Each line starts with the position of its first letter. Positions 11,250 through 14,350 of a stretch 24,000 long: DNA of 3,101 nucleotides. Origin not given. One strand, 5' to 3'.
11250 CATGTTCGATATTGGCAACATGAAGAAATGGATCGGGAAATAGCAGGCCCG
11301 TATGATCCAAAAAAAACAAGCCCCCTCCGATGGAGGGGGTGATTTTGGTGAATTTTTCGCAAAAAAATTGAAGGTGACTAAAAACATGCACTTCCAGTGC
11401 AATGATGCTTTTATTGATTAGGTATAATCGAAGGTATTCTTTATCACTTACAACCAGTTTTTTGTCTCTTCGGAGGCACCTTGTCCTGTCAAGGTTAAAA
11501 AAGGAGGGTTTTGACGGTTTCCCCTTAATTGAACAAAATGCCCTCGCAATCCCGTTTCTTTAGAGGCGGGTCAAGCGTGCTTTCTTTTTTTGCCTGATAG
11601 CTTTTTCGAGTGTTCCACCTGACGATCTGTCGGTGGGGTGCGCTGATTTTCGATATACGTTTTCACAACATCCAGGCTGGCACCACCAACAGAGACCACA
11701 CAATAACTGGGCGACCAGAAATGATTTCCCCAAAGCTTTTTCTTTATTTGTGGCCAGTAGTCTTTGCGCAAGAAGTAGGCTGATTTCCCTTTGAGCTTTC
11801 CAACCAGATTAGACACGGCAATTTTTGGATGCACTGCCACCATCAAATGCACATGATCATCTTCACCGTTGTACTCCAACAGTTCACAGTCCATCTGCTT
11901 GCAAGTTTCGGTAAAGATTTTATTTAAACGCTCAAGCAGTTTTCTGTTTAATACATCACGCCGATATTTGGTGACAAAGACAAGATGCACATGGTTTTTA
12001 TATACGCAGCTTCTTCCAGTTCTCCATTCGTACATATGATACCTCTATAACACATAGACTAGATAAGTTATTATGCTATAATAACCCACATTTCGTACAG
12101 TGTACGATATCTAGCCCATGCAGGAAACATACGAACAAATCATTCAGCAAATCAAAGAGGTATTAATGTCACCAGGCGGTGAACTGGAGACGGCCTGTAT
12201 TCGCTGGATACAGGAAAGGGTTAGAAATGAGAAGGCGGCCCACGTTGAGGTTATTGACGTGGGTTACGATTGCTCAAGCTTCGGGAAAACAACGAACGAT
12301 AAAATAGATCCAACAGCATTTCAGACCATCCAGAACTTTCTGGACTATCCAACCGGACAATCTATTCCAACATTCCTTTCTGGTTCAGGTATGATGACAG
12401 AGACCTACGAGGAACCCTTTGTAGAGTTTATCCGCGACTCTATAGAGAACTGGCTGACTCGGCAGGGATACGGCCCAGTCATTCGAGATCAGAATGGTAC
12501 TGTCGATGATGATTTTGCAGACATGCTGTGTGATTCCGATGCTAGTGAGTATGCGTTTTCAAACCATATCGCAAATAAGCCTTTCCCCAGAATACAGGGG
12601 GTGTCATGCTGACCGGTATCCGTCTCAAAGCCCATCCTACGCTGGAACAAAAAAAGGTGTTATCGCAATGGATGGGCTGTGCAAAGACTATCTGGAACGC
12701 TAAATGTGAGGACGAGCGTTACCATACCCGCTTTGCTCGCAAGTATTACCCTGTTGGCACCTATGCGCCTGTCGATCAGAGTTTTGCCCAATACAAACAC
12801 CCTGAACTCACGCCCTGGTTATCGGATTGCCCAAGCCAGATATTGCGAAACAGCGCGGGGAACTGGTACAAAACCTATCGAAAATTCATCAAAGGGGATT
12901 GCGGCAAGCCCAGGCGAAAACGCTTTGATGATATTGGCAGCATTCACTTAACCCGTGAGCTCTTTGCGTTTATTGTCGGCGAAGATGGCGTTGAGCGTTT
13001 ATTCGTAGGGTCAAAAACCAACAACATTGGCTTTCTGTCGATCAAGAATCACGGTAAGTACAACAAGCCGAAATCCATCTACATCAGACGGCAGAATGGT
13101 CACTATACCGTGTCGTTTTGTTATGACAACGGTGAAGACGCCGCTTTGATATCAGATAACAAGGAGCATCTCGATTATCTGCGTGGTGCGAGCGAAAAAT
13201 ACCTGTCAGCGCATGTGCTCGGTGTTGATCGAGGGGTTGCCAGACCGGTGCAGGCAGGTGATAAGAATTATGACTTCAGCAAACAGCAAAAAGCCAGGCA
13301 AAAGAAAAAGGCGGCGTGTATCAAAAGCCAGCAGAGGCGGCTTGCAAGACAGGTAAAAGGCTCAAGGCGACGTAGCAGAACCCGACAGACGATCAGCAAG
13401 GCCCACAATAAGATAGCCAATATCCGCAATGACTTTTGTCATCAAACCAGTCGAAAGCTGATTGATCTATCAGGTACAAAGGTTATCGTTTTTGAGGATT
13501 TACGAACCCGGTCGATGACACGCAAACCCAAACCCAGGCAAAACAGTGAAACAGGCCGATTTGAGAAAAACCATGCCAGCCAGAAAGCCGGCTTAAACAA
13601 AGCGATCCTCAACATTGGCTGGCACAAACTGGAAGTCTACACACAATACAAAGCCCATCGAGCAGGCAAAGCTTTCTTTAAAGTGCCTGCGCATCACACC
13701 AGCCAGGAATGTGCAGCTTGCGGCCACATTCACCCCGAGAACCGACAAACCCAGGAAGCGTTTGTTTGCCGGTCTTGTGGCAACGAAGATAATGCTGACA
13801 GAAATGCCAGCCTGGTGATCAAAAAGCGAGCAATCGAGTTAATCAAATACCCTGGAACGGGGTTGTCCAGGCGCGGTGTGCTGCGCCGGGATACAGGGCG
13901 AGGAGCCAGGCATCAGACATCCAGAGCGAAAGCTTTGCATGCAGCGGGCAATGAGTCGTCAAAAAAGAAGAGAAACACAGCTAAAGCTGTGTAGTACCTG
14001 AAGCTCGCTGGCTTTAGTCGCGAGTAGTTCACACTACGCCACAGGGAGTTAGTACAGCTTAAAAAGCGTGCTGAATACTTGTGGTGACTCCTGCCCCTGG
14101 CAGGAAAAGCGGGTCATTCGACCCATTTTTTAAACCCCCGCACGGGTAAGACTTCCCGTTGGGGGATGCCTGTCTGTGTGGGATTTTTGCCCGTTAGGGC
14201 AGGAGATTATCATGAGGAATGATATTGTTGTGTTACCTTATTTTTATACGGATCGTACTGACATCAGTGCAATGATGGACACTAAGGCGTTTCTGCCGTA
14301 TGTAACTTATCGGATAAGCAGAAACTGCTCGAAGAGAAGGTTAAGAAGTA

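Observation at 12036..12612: IS605-type element carrying an extra acidic ORF that overlaps the tnpB start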

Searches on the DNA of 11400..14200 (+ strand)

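Call 7: search_dna_similar(query=window:11400-14200:+, collection=plasmids, mode=near)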
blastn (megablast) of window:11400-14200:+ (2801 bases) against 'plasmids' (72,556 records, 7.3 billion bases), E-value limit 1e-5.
No match.
